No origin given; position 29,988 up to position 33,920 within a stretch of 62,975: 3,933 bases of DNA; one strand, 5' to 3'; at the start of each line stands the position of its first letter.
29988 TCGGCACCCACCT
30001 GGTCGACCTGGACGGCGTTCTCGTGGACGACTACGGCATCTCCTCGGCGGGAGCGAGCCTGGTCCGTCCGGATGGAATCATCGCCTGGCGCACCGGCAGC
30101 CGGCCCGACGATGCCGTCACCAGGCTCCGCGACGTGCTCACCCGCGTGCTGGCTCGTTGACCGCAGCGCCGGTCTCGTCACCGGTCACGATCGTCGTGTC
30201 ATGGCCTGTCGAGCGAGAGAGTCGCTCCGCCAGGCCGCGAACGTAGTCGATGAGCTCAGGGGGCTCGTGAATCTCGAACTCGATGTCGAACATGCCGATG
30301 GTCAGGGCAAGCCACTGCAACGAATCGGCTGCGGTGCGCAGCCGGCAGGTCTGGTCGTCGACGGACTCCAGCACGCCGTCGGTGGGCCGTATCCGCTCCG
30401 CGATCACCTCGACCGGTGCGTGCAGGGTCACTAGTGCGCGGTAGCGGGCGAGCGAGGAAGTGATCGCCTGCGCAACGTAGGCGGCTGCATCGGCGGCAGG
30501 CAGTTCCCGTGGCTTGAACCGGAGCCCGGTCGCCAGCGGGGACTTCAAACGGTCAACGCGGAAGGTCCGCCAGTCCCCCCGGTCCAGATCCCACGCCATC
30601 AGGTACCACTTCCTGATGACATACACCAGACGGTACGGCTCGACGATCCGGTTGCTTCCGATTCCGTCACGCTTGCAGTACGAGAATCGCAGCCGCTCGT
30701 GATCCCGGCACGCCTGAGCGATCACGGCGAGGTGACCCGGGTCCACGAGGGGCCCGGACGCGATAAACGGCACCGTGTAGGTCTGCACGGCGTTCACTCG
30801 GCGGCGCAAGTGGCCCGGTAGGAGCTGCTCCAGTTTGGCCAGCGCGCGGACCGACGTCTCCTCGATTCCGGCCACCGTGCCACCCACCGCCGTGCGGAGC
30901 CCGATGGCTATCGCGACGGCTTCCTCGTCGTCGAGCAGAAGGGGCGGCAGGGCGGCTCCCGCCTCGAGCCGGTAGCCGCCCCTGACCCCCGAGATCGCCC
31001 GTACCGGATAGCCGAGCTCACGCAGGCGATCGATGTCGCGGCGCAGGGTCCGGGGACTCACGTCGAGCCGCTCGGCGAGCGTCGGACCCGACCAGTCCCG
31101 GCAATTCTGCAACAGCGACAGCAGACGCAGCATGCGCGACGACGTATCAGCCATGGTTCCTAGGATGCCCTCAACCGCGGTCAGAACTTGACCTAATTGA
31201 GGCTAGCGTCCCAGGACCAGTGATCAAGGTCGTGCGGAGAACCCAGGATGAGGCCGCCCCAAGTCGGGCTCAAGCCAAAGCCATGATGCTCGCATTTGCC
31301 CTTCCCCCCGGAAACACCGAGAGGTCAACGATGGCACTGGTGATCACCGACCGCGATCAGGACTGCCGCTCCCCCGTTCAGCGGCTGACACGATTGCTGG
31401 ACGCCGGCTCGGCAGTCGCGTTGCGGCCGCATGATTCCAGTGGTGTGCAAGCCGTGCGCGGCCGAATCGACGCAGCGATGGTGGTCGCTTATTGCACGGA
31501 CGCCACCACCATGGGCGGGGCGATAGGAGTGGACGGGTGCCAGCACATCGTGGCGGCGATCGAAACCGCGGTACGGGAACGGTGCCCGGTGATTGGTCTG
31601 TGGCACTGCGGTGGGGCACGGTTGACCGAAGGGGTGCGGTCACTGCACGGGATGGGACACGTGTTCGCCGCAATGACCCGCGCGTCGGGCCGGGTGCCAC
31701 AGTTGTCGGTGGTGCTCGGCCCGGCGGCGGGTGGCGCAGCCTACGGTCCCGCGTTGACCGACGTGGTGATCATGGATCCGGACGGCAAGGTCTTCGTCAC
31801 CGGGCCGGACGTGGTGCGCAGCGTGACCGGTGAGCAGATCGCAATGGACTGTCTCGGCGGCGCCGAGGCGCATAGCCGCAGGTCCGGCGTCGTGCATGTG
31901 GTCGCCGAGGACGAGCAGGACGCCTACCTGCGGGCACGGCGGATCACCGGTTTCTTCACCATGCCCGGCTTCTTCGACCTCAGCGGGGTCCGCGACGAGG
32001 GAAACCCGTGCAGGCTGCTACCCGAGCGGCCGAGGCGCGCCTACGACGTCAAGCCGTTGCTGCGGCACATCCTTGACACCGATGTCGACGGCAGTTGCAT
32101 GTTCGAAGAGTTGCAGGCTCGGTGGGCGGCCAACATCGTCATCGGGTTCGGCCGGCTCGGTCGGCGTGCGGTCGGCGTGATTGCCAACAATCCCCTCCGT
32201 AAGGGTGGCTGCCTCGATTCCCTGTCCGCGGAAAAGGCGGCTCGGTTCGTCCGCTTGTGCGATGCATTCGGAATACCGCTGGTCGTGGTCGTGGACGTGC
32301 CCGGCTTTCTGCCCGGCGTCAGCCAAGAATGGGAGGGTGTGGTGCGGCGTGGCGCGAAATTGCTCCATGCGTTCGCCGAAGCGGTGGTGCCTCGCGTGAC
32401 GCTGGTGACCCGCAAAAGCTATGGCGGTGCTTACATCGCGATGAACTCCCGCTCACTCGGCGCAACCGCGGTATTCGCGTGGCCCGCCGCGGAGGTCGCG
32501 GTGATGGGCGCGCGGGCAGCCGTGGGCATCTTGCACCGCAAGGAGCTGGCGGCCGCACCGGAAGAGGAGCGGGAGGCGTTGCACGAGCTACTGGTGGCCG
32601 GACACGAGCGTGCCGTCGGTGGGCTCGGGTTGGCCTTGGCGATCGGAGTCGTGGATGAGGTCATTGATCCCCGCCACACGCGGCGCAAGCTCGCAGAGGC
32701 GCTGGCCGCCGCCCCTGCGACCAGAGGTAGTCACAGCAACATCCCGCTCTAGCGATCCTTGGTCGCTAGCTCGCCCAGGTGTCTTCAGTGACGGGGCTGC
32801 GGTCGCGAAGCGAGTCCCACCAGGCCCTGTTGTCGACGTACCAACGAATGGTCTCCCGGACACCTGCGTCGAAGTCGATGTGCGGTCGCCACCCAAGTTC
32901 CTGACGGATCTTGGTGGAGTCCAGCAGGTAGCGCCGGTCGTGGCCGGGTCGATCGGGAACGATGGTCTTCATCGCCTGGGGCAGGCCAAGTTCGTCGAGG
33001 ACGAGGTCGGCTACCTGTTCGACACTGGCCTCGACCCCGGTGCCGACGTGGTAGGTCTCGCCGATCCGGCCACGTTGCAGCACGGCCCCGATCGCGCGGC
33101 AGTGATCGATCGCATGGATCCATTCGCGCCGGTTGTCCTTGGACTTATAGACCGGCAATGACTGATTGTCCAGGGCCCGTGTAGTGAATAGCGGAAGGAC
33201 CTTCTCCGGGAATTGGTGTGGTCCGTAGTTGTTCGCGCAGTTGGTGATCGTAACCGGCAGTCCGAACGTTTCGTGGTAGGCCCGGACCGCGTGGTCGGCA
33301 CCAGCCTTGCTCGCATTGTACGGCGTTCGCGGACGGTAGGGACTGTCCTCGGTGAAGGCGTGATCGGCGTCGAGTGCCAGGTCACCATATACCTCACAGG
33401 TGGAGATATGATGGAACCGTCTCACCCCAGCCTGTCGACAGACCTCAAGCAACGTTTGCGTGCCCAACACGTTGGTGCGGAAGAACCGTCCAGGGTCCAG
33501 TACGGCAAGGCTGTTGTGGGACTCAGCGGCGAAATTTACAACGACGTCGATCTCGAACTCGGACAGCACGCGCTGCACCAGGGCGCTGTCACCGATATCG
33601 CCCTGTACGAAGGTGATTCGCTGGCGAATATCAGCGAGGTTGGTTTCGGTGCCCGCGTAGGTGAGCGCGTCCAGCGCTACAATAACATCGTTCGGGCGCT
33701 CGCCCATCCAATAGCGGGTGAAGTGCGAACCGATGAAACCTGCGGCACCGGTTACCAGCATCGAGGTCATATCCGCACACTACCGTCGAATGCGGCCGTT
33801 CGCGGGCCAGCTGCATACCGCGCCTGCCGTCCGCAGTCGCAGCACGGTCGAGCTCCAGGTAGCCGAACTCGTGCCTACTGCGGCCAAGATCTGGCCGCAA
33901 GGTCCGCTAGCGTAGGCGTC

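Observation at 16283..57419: Complete daunorubicin/baumycin-type anthracycline cluster with non-canonical additions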

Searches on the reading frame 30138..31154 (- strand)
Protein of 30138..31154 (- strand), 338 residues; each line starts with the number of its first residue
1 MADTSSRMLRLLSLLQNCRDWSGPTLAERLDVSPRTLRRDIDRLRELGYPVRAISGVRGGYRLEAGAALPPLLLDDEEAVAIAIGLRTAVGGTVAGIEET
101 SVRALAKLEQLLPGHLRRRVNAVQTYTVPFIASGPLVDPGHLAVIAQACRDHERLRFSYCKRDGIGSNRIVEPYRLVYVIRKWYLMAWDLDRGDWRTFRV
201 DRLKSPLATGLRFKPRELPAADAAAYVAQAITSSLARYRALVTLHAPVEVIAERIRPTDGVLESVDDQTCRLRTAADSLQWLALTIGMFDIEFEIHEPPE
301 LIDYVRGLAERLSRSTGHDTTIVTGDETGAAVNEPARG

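Call 6: search_protein_families(library=pfam, proteins=[window:30138-31154:-])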
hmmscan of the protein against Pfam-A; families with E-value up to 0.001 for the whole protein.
window:30138-31154:- (338 aa): 6 families
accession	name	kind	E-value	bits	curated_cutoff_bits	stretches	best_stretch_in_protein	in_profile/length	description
PF13280.12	WYL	-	1.3e-22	80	21.8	1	141-205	2-67/70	WYL domain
PF08279.18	HTH_11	-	1.1e-14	54.5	25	1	7-62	1-55/55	HTH domain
PF25583.1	WCX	-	2.6e-07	31.3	23.9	1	238-312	3-75/76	WCX domain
PF08220.18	HTH_DeoR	-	8e-06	26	21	1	10-56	4-50/57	DeoR-like helix-turn-helix domain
PF02082.26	Rrf2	-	1.8e-05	25.3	30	1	7-65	10-67/132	Iron-dependent Transcriptional regulator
PF19187.6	HTH_PafC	-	4.1e-05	23.8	32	0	6-109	4-114/115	PafC helix-turn-helix domain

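Call 23: find_homologous_proteins(query=window:30138-31154:-)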
Query window:30138-31154:- (338 aa): 8000 proteins with E <= 0.001 among 8000 candidates; the best 120 are listed.
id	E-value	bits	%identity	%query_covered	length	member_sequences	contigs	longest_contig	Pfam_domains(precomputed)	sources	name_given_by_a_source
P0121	1.4e-209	713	96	100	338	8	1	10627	PF08279.19,PF13280.13,PF08220.19,PF25583.2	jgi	jgi:predicted DNA-binding transcriptional regulator YafY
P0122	9.6e-194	661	89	100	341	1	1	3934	PF08279.19,PF02082.27,PF19187.7,PF13280.13,PF08220.19,PF25583.2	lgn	-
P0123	2.5e-188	643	86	100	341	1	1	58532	PF08279.19,PF02082.27,PF13280.13,PF08220.19,PF25583.2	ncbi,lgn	ncbi:MAG: helix-turn-helix transcriptional regulator [Pseudonocardiaceae bacterium]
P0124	3.2e-161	554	78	94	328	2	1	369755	PF08279.19,PF02082.27,PF19187.7,PF13280.13,PF08220.19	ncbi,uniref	ncbi:WYL domain-containing protein [Streptomyces sp. NPDC049585]|uniref:helix-turn-helix transcripti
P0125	2.4e-160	551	80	93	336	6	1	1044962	PF08279.19,PF02082.27,PF13280.13,PF08220.19,PF25583.2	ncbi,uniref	ncbi:helix-turn-helix transcriptional regulator [Nonomuraea sp. NPDC050383]|uniref:helix-turn-helix 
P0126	3.0e-155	534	76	94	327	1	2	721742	PF08279.19,PF02082.27,PF19187.7,PF13280.13,PF08220.19,PF25583.2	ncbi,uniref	ncbi:helix-turn-helix transcriptional regulator [Streptomyces sp. NPDC047928]|uniref:helix-turn-heli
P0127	3.9e-155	534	76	94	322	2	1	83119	PF08279.19,PF13280.13,PF08220.19,PF25583.2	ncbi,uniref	ncbi:YafY family protein [Nonomuraea sp. NPDC049709]|uniref:helix-turn-helix transcriptional regulat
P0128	6.9e-154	530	89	80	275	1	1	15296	PF13280.13,PF25583.2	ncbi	ncbi:MAG: helix-turn-helix transcriptional regulator, partial [Pseudonocardiaceae bacterium]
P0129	1.4e-152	526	77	91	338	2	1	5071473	PF08279.19,PF02082.27,PF19187.7,PF13280.13,PF08220.19,PF25583.2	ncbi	-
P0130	2.2e-151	522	74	93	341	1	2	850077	PF08279.19,PF02082.27,PF19187.7,PF13280.13,PF25583.2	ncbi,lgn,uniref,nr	ncbi:DNA-binding transcriptional regulator [Streptomyces ruber]|uniref:DNA-binding transcriptional r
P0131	6.3e-150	517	73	90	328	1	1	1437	PF08279.19,PF02082.27,PF19187.7,PF13280.13,PF08220.19,PF25583.2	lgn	-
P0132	6.3e-150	517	71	100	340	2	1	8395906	PF08279.19,PF19187.7,PF13280.13,PF25583.2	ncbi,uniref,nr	ncbi:helix-turn-helix transcriptional regulator [Streptomyces marianii]|uniref:YafY family transcrip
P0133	1.1e-149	516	73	93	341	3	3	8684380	PF08279.19,PF19187.7,PF13280.13,PF25583.2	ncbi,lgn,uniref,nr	ncbi:YafY family protein [Streptomyces sp. CA-278952]|uniref:helix-turn-helix transcriptional regula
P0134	3.2e-149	515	74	93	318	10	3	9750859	PF08279.19,PF13384.13,PF19187.7,PF13280.13,PF25583.2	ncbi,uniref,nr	ncbi:helix-turn-helix transcriptional regulator [Nonomuraea roseoviolacea]|uniref:DNA-binding transc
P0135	8.6e-149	513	74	93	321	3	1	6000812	PF08279.19,PF02082.27,PF13280.13,PF08220.19,PF25583.2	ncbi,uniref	ncbi:helix-turn-helix transcriptional regulator [Nonomuraea sp. CA-218870]|uniref:helix-turn-helix t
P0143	4.6e-140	484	67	96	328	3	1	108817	PF08279.19,PF19187.7,PF13280.13,PF25583.2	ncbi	ncbi:helix-turn-helix transcriptional regulator [Nocardia asteroides]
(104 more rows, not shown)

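Call 68: find_encoding_contigs(protein=P0143, flank=10000, max_places=1)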
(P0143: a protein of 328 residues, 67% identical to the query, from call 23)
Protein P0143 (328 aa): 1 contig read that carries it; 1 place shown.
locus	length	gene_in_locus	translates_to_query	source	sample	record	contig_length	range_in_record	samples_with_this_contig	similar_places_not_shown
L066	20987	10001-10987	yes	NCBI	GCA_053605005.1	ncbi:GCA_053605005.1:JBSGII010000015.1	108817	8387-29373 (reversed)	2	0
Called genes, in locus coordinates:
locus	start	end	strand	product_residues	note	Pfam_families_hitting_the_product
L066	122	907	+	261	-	PF00106:adh_short, PF08659:KR, PF13561:adh_short_C2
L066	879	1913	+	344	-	PF03364:Polyketide_cyc, PF10604:Polyketide_cyc2, PF03364:Polyketide_cyc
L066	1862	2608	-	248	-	PF00106:adh_short, PF01370:Epimerase (weak), PF08659:KR, PF23441:SDR (weak), PF13561:adh_short_C2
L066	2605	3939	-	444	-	PF21036:EryCIII-like_N, PF00201:UDPGT, PF06722:EryCIII-like_C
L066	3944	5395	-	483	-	PF03559:Hexose_dehydrat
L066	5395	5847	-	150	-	PF13577:SnoaL_4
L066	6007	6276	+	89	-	PF00550:PP-binding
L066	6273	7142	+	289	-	PF00106:adh_short, PF01370:Epimerase, PF08659:KR (weak), PF13561:adh_short_C2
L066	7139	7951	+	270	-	PF00903:Glyoxalase, PF22677:Ble-like_N (faint), PF18029:Glyoxalase_6 (weak), PF00903:Glyoxalase (weak), PF18029:Glyoxalase_6 (weak)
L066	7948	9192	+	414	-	PF00067:p450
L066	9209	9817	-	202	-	PF00196:GerE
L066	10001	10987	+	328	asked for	PF08279:HTH_11, PF19187:HTH_PafC (faint), PF13280:WYL, PF25583:WCX (weak)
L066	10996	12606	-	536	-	PF00070:Pyr_redox (faint), PF01266:DAO (faint), PF01494:FAD_binding_3, PF07992:Pyr_redox_2 (faint), PF21274:Rng_hyd_C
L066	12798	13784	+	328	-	PF00005:ABC_tran, PF13304:AAA_21 (weak), PF13732:DrrA1-3_C (weak)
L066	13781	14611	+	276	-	PF01061:ABC2_membrane, PF12698:ABC2_membrane_3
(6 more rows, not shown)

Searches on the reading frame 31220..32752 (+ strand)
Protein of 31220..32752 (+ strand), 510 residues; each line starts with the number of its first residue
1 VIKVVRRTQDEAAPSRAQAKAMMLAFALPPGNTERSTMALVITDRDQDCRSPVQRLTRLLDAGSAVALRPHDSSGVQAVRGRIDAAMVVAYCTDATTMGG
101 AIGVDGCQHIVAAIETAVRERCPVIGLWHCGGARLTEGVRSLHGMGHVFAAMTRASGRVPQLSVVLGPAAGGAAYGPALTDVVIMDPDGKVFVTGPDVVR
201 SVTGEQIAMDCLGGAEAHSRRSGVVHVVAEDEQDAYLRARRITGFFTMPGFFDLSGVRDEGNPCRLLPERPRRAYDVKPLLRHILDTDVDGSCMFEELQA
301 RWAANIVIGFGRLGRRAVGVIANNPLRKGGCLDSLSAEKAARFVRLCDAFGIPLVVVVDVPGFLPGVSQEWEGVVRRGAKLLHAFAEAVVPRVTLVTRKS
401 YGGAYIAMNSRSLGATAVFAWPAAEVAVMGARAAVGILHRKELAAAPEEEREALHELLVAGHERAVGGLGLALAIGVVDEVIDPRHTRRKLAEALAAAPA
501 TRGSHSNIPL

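Call 6: search_protein_families(library=pfam, proteins=[window:31220-32752:+])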
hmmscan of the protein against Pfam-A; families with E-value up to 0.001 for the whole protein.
window:31220-32752:+ (510 aa): 3 families
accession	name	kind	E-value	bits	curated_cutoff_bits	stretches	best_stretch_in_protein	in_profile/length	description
PF01039.27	Carboxyl_trans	-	9.9e-124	414.1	22.3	1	72-498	43-478/493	Carboxyl transferase domain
PF03255.19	ACCA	-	2.7e-06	27.2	23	1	338-408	134-204/310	Acetyl co-enzyme A carboxylase carboxyltransferase-like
PF06833.16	MdcE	-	0.00019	21.7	32.7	1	353-440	29-116/196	Malonate decarboxylase gamma subunit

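Call 38: search_solved_structures(query=window:31220-32752:+)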
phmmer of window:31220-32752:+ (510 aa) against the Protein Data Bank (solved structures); distinct sequences matched with E-value up to 0.001: 63 (the best 60 are shown).
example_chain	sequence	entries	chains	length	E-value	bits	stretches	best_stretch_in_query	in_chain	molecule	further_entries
4l6w_A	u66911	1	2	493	2.3e-197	660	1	29-510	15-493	Probable propionyl-CoA carboxylase beta chain 6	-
4fb8_A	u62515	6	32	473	7.5e-197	658.3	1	45-510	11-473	Probable propionyl-CoA carboxylase beta chain 6 | AccD6, Carboxyltransferase beta-subunit of Acyl-CoA Carboxylase | Propionyl-CoA carboxylase subunit beta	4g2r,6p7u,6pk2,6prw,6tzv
1xnw_A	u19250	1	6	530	4.2e-112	378.8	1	67-503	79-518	propionyl-CoA carboxylase complex B subunit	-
3iav_A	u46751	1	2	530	6.3e-112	378.2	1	67-503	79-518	Propionyl-CoA carboxylase complex B subunit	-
3ib9_A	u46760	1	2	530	7.7e-112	377.9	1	67-503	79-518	Propionyl-CoA carboxylase complex B subunit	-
3ibb_A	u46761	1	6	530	2.4e-111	376.3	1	67-503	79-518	Propionyl-CoA carboxylase complex B subunit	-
3mfm_C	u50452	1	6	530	3.3e-111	375.8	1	67-503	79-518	Propionyl-CoA carboxylase complex B subunit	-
1xnv_A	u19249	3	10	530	3.6e-111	375.7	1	67-503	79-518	propionyl-CoA carboxylase complex B subunit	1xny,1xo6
1on3_A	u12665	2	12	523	5.3e-110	371.9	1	70-499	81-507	Methylmalonyl-CoA carboxyltransferase 12S subunit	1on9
1x0u_A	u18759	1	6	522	5.2e-108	365.3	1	74-500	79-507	hypothetical methylmalonyl-CoA decarboxylase alpha subunit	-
3n6r_B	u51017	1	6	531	1.1e-107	364.2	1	74-498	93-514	Propionyl-CoA carboxylase, beta subunit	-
9t97_D5a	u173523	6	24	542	1.8e-106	360.2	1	74-497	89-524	Propionyl-CoA carboxylase beta chain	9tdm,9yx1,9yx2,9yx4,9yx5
1vrg_A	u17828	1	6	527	4.1e-106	359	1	75-499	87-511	propionyl-CoA carboxylase, beta subunit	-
2a7s_A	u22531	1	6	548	6.1e-104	351.9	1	74-497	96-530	Probable propionyl-CoA carboxylase beta chain 5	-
5inf_A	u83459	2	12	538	1.3e-103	350.8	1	69-502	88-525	Carboxyl transferase | Putative carboxyl transferase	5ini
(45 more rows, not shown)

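Call 40: search_protein_families(library=ncbifam, proteins=[window:31220-32752:+], max_evalue=0.001)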
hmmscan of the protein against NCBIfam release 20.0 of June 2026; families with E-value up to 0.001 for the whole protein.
window:31220-32752:+ (510 aa): 8 families
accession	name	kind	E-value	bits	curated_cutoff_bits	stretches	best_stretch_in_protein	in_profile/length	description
TIGR01117.1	mmdA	subfamily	2.2e-125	419.4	998.8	1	73-503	69-500/512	methylmalonyl-CoA decarboxylase subunit alpha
TIGR00515.1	accD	equivalog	1.8e-17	63.6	317.45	1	73-208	107-244/285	acetyl-CoA carboxylase, carboxyltransferase subunit beta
NF041504.1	AccA_sub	subfamily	6.6e-12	45.4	300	1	306-409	41-152/257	carboxyltransferase subunit alpha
TIGR03133.1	malonate_beta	equivalog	2.4e-11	43.4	278.15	1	74-205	47-185/274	biotin-independent malonate decarboxylase subunit beta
NF005530.0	PRK07189.1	equivalog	8.6e-11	41.5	228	1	74-205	57-195/303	biotin-independent malonate decarboxylase subunit beta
TIGR03134.1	malonate_gamma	equivalog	2.2e-07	30.7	237.15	1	351-439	80-170/258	biotin-independent malonate decarboxylase subunit gamma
NF004344.0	PRK05724.1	equivalog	8e-06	25.3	357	1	338-408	138-208/319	acetyl-CoA carboxylase carboxyltransferase subunit alpha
TIGR00513.1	accA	equivalog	6e-05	22.6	319.3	1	326-403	126-204/321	acetyl-CoA carboxylase carboxyl transferase subunit alpha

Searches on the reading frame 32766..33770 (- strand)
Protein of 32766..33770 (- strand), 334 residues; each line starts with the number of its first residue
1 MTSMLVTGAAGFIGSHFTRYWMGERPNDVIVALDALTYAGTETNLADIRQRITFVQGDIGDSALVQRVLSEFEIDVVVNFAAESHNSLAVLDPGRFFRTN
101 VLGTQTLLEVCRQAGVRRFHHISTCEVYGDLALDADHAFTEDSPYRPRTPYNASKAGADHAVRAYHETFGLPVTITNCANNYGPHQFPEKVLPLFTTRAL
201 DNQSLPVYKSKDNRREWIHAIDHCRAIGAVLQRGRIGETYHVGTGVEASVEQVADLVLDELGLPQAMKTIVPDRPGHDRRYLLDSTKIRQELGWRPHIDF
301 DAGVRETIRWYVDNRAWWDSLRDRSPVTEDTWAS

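Call 6: search_protein_families(library=pfam, proteins=[window:32766-33770:-])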
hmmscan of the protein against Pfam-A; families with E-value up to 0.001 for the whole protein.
window:32766-33770:- (334 aa): 8 families
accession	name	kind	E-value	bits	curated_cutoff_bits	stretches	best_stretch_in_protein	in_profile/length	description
PF16363.11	GDP_Man_Dehyd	-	2.2e-76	257.9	27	1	5-307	1-332/332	GDP-mannose 4,6 dehydratase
PF01370.27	Epimerase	-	3.9e-65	220.1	20.9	1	4-243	1-240/240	NAD dependent epimerase/dehydratase family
PF01073.25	3Beta_HSD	-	3.7e-17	62.7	22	1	5-165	1-160/280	3-beta hydroxysteroid dehydrogenase/isomerase family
PF07993.18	NAD_binding_4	-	4.5e-16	59.2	20.1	1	6-179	1-205/258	Male sterility protein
PF04321.23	RmlD_sub_bind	-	1.5e-15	57.5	27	1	4-269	3-240/287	RmlD substrate binding domain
PF02719.21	Polysacc_synt_2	-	2e-15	57.2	20.2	1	5-124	2-128/293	Polysaccharide biosynthesis protein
PF13460.12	NAD_binding_10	-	1.5e-08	35.2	27.2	1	8-164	1-133/184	NAD(P)H-binding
PF00106.31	adh_short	-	8.6e-05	22.5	26.6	0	4-83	3-87/195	short chain dehydrogenase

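Call 40: search_protein_families(library=ncbifam, proteins=[window:32766-33770:-], max_evalue=0.001)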
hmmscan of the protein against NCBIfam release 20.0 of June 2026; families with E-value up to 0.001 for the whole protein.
window:32766-33770:- (334 aa): 26 families (the best 25 are shown)
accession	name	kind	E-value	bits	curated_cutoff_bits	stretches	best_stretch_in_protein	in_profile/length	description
TIGR01181.1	dTDP_gluc_dehyt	equivalog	3.8e-122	407.4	365.1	1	4-320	2-320/321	dTDP-glucose 4,6-dehydratase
NF007490.0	PRK10084.1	subfamily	1.4e-90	303.9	649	1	4-325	3-348/361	dTDP-glucose 4,6-dehydratase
NF007582.0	PRK10217.1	equivalog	1.4e-89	300.7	698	1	1-325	1-345/355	dTDP-glucose 4,6-dehydratase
TIGR04180.1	EDH_00030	hypoth_equivalog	6e-40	137.1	475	1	4-298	1-296/297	NAD-dependent 4,6-dehydratase LegB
TIGR01179.1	galE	equivalog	1.9e-39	135.4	262.3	2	4-183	2-178/332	UDP-glucose 4-epimerase GalE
NF007956.0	PRK10675.1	subfamily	1.9e-24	86.4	394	1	4-313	3-331/338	UDP-glucose 4-epimerase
TIGR02622.1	CDP_4_6_dhtase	equivalog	1.1e-23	83.9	278.45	1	3-313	6-332/352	CDP-glucose 4,6-dehydratase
TIGR01472.1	gmd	equivalog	6.3e-21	75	415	1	49-304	53-331/342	GDP-mannose 4,6-dehydratase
TIGR03466.1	HpnA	hypoth_equivalog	3.7e-20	72.1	367.65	1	4-244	3-230/327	hopanoid-associated sugar epimerase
TIGR02197.1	heptose_epim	equivalog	4.2e-19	68.8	274.6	1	4-313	1-315/316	ADP-glyceromanno-heptose 6-epimerase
TIGR01746.1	Thioester-redct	subfamily_domain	2.6e-17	63.1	213.35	1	4-181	2-195/371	thioester reductase domain-containing protein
NF052578.1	StrlDmthSdmBMthl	equivalog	3.4e-16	59.9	600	1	4-266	3-250/328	sterol demethylase protein SdmB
NF047922.1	GDPFucSynFcl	equivalog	1.7e-14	54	500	1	58-315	38-305/308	GDP-L-fucose synthase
NF011728.1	PRK15181.1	equivalog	3e-13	49.5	760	1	4-315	18-341/348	Vi polysaccharide biosynthesis UDP-N-acetylglucosaminuronic acid C-4 epimerase TviC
TIGR01214.1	rmlD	equivalog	1e-12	47.8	224.05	1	4-265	2-230/285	dTDP-4-dehydrorhamnose reductase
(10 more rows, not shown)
